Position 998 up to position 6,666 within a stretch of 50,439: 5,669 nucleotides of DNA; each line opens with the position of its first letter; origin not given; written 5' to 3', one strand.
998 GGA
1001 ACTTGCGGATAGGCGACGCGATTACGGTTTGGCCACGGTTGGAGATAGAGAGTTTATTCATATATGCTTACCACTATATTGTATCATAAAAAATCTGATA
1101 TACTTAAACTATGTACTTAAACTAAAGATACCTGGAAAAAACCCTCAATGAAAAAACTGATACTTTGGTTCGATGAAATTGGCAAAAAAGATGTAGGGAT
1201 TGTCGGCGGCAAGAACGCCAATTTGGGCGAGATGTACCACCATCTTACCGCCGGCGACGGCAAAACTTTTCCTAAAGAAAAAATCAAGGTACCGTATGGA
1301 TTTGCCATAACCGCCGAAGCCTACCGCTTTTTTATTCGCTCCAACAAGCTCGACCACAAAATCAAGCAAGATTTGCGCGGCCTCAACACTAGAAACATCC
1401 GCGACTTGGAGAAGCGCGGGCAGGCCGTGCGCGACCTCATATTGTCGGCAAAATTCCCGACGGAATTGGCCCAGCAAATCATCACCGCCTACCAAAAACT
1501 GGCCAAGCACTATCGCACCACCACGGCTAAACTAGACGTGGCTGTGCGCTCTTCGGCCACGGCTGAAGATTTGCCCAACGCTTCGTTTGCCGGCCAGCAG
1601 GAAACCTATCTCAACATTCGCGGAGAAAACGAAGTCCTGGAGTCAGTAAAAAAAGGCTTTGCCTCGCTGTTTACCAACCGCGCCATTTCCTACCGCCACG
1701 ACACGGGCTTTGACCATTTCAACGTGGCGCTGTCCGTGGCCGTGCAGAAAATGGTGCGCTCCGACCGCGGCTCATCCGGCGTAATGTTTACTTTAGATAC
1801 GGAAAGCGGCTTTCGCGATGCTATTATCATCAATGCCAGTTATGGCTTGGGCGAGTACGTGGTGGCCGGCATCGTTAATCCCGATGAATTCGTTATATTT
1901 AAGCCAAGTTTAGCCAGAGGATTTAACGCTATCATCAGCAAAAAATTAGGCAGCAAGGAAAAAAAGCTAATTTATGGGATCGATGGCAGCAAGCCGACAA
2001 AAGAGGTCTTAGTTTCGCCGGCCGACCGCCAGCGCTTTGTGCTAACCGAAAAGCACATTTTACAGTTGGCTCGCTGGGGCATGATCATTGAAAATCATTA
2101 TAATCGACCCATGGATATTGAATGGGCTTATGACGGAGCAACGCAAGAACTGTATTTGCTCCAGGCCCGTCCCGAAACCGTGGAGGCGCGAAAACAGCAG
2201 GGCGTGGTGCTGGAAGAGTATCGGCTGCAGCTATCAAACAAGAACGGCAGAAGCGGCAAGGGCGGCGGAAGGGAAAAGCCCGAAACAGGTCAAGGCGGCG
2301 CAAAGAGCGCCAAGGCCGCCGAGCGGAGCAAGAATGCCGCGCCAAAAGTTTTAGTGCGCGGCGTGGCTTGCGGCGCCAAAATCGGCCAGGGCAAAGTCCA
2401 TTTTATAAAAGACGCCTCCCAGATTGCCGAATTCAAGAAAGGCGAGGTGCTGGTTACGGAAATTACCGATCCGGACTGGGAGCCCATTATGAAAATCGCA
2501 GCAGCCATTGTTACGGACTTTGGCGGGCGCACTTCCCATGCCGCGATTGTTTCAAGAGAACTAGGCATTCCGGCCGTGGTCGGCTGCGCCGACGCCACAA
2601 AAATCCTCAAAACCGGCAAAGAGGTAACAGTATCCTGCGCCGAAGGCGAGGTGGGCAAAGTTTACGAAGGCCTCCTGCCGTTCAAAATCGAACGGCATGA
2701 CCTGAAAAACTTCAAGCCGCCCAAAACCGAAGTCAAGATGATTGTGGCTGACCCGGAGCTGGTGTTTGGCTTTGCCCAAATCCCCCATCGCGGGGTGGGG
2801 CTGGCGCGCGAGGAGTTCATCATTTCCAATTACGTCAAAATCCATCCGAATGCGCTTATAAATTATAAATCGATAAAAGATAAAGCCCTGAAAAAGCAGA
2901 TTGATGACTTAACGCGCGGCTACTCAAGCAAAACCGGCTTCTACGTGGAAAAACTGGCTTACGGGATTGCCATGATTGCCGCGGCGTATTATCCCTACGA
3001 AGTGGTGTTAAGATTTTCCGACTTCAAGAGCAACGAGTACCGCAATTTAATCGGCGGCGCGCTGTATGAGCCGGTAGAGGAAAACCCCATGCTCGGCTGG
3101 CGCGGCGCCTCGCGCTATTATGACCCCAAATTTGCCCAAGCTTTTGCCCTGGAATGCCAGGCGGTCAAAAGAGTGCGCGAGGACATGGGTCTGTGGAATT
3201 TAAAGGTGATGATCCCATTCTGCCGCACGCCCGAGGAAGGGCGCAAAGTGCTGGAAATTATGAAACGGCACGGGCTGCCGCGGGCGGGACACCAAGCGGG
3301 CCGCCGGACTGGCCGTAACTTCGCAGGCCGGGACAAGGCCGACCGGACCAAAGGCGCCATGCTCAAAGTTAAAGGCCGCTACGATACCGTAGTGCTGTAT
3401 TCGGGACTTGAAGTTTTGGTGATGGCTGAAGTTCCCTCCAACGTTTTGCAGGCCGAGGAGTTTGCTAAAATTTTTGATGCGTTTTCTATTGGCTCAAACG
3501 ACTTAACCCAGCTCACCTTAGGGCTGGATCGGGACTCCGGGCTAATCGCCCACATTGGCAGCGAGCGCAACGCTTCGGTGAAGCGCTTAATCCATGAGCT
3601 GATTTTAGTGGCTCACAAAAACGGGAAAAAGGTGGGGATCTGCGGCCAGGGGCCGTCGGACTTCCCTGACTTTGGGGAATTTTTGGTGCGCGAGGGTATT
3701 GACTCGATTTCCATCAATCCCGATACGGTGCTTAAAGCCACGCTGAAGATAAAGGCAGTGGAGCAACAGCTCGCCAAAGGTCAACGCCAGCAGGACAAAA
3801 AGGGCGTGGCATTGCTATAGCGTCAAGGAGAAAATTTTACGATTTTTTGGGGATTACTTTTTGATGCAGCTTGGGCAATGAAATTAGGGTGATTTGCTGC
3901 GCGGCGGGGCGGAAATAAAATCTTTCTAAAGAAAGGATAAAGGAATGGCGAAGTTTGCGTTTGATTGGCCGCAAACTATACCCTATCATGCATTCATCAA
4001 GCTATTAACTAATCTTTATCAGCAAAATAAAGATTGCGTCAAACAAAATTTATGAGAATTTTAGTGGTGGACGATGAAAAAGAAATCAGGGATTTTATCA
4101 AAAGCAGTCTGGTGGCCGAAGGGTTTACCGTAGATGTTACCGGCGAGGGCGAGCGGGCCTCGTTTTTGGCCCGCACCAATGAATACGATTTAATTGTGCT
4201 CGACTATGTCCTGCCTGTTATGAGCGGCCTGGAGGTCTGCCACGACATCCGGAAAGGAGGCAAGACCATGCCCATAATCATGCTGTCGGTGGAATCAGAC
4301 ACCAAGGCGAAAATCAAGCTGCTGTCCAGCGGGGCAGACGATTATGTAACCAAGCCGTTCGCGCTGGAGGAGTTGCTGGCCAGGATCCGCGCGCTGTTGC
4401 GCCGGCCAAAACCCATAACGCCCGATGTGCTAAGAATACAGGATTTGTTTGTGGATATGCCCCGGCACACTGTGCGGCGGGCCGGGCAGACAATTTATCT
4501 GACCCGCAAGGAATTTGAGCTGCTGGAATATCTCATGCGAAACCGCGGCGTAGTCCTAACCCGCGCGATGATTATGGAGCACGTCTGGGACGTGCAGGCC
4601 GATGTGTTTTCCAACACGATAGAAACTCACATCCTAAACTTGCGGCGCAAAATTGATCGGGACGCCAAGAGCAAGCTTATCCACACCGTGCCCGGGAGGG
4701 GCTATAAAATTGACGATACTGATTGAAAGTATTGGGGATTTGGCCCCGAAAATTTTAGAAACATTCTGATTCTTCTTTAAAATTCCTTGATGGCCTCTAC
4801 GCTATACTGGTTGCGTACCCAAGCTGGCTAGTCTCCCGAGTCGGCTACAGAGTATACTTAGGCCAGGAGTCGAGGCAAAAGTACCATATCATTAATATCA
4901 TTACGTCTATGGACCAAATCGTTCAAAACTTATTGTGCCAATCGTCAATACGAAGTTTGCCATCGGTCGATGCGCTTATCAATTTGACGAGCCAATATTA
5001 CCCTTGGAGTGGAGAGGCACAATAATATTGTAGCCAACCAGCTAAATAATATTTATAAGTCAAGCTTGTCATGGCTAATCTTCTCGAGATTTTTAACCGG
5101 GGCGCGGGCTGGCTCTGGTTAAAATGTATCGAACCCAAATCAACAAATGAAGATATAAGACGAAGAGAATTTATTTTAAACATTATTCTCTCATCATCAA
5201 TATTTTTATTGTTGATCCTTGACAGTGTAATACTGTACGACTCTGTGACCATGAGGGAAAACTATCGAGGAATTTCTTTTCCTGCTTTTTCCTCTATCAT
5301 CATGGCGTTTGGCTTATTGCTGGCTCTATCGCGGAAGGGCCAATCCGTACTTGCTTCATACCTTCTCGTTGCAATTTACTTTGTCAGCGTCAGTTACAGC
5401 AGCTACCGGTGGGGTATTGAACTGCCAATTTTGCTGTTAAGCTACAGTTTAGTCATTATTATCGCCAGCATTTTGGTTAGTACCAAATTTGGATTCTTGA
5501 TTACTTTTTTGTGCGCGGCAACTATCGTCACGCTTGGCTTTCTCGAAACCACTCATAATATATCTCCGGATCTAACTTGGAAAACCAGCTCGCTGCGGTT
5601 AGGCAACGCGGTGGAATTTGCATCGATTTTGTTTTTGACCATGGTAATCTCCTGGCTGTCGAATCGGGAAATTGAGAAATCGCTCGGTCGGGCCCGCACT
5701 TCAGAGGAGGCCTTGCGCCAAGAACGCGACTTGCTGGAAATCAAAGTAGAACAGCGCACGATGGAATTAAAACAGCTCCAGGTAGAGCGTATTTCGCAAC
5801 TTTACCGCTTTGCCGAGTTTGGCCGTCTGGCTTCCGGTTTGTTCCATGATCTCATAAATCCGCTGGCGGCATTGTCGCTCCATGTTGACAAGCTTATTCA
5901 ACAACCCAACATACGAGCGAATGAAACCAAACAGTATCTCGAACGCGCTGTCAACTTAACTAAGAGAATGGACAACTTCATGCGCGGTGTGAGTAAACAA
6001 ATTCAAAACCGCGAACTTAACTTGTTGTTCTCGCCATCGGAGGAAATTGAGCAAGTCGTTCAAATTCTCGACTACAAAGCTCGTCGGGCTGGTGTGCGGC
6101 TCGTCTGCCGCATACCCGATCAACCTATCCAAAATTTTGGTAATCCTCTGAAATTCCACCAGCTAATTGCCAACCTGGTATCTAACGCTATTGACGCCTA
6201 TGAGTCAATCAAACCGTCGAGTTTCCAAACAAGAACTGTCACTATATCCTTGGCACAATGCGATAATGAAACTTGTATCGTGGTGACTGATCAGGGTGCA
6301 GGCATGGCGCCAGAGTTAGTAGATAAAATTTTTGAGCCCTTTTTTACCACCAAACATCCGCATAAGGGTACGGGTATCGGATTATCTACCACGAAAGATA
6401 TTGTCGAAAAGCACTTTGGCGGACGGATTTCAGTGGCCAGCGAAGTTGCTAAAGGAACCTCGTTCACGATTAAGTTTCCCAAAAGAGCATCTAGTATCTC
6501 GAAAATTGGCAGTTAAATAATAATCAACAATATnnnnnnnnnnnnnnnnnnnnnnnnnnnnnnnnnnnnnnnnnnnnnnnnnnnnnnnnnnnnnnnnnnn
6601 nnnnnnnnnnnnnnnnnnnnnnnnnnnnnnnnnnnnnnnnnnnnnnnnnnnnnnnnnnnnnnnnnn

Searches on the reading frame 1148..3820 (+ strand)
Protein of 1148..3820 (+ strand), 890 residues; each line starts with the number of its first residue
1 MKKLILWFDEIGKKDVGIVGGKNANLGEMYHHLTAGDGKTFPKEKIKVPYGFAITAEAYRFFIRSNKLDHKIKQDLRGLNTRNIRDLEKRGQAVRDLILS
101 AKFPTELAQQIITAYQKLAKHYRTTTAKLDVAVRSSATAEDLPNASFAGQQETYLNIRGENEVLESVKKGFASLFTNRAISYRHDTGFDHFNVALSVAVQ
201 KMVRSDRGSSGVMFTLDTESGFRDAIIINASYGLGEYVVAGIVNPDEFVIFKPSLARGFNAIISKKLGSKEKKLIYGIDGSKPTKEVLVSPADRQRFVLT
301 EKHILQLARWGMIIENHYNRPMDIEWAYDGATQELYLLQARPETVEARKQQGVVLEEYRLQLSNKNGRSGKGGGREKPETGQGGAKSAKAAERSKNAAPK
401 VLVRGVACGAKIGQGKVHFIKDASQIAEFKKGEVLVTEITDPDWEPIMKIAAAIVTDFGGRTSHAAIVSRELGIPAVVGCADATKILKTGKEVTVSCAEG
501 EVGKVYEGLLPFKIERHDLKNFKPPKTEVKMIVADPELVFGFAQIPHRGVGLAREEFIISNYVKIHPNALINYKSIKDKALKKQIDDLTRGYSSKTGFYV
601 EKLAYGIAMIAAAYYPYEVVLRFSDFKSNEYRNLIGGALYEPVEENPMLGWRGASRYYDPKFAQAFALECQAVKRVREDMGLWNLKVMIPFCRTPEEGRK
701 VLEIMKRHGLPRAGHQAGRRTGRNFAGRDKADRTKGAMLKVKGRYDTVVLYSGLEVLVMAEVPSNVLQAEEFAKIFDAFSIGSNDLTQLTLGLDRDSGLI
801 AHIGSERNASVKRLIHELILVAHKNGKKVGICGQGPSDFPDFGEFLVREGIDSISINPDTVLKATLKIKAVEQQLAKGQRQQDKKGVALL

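Call 3: search_protein_families(library=pfam, proteins=[window:1148-3820:+], max_evalue=1)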
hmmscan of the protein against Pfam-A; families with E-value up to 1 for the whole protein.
window:1148-3820:+ (890 aa): 3 families
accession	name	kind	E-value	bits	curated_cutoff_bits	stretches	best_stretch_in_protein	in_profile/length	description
PF01326.24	PPDK_N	-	5e-121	404.4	27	1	18-359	3-325/328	Pyruvate phosphate dikinase, AMP/ATP-binding domain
PF02896.24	PEP-utilizers_C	-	3.8e-51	174.5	22.8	2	751-871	172-291/293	PEP-utilising enzyme, PEP-binding domain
PF00391.29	PEP-utilizers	-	3.8e-27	94.1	23.1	1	429-500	1-72/72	PEP-utilising enzyme, mobile domain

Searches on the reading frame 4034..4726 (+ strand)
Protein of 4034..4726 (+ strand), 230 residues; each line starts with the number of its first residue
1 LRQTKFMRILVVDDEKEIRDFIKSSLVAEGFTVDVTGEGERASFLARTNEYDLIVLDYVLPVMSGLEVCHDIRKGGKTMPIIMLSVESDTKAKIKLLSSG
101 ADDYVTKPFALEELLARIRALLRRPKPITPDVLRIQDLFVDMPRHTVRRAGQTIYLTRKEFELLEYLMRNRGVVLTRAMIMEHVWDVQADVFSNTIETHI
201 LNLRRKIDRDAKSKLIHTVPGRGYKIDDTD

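Call 3: search_protein_families(library=pfam, proteins=[window:4034-4726:+], max_evalue=1)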
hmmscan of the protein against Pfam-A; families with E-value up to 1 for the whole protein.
window:4034-4726:+ (230 aa): 6 families
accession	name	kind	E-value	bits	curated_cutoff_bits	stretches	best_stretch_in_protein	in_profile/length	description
PF00072.30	Response_reg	-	1.4e-28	99.7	30.2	1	9-119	1-111/111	Response regulator receiver domain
PF00486.34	Trans_reg_C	-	1.1e-26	93.1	26.2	1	151-225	1-76/77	Transcriptional regulatory protein, C terminal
PF00600.24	Flu_NS1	-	0.089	12.8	25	1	65-164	51-146/217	Influenza non-structural protein (NS1)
PF21695.3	GlnR_1st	-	0.095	13.1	27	1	35-119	26-108/111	Transcription regulator GlnR, N-terminal domain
PF20432.4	Xre-like-HTH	-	0.14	12.9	25.8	1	140-169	33-63/63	Antitoxin Xre-like helix-turn-helix domain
PF00196.25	GerE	-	0.33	11.1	23.5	0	193-217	31-55/57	Bacterial regulatory proteins, luxR family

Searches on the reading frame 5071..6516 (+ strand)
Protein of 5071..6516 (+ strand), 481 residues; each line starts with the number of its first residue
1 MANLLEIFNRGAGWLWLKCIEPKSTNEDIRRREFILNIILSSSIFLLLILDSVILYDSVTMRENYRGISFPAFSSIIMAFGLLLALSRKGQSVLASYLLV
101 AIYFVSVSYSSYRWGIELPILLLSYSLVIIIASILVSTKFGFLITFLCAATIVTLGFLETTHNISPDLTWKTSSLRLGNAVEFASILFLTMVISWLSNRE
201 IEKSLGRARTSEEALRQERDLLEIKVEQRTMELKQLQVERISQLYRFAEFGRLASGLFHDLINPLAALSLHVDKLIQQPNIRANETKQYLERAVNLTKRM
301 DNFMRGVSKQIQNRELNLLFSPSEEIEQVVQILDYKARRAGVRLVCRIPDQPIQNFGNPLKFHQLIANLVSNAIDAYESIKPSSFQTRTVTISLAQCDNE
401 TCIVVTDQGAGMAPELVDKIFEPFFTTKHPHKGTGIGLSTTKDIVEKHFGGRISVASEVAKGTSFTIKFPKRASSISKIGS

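Call 3: search_protein_families(library=pfam, proteins=[window:5071-6516:+], max_evalue=1)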
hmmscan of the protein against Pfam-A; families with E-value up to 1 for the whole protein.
window:5071-6516:+ (481 aa): 7 families
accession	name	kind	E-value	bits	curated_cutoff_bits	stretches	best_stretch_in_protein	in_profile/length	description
PF02518.31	HATPase_c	-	6e-26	91.5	26.4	1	358-472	2-110/111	Histidine kinase-, DNA gyrase B-, and HSP90-like ATPase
PF14501.12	HATPase_c_5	-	8.6e-07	29.3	22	1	361-456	5-89/102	GHKL domain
PF13589.12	HATPase_c_3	-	0.0006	20.3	25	1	362-429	3-62/137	Histidine kinase-, DNA gyrase B-, and HSP90-like ATPase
PF00512.31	HisKA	-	0.00096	19.6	26.9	1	252-302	4-52/66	His Kinase A (phospho-acceptor) domain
PF10614.14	CsgF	-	0.018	15.7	25.8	1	352-411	63-124/132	Type VIII secretion system (T8SS), CsgF protein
PF17027.11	Bromo_TP_like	-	0.097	13.3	21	1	199-301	8-89/119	Histone-fold protein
PF02374.21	ArsA_ATPase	-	0.097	12.3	24.3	1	195-347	61-214/305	Anion-transporting ATPase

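Call 4: search_protein_families(library=ncbifam, proteins=[window:5071-6516:+], max_evalue=1)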
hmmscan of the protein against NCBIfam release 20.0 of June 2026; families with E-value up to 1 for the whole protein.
window:5071-6516:+ (481 aa): 81 families (the best 25 are shown)
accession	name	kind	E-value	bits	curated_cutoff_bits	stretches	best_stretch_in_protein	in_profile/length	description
NF008468.0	PRK11360.1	equivalog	1.9e-33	115.7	646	1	236-474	383-611/616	two-component system sensor histidine kinase AtoS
NF010411.0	PRK13837.1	equivalog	1.8e-30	105.7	647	1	224-474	425-678/828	two-component system VirA-like sensor kinase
NF007688.0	PRK10364.1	equivalog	3.5e-29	101.9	479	1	227-473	217-453/460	two-component system sensor histidine kinase ZraS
TIGR02916.1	PEP_his_kin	equivalog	1.2e-28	100.1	300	1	205-470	429-679/679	XrtA/PEP-CTERM system histidine kinase PrsK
NF052574.1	HisKinEspCMyxo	equivalog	1.6e-28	99.4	1200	1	234-472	402-638/785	serine histidine kinase EspC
NF046020.1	HisKinCckABruc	equivalog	2.3e-25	88.7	1000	1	232-475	463-711/868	cell cycle histidine kinase CckA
TIGR02966.1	phoR_proteo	equivalog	4.4e-25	88.4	334.2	1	213-469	76-333/333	phosphate regulon sensor histidine kinase PhoR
NF046026.1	HisKinCckACaul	equivalog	4.8e-25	87.7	1000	1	227-473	285-534/678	cell cycle histidine kinase CckA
NF047497.1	HK_LIC_12097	equivalog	2.1e-24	85.9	500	1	242-471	142-366/367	LIC_12097 family sensor histidine kinase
NF038348.1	T2SS_HK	subfamily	1.8e-23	82.8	450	1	358-472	468-574/574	histidine kinase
NF041735.1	hist_kin_RppB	equivalog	2.3e-22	79.4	400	1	253-470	219-438/438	two-component system sensor histidine kinase RppB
NF046044.1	PnpS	equivalog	3.2e-22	79.1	400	1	259-470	179-390/390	two-component system histidine kinase PnpS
NF041777.1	sens_FixL_Rhizob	equivalog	4e-22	78.5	850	1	219-471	234-481/485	sensor protein FixL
NF047794.1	HisKinPtgB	equivalog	4.9e-22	78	1000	1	213-469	403-653/656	two-component system sensor histidine kinase PgtB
NF047466.1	hybrid_RR_LvrB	exception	5.9e-21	75.1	500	1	220-470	126-375/377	hybrid histidine kinase/response regulator LvrB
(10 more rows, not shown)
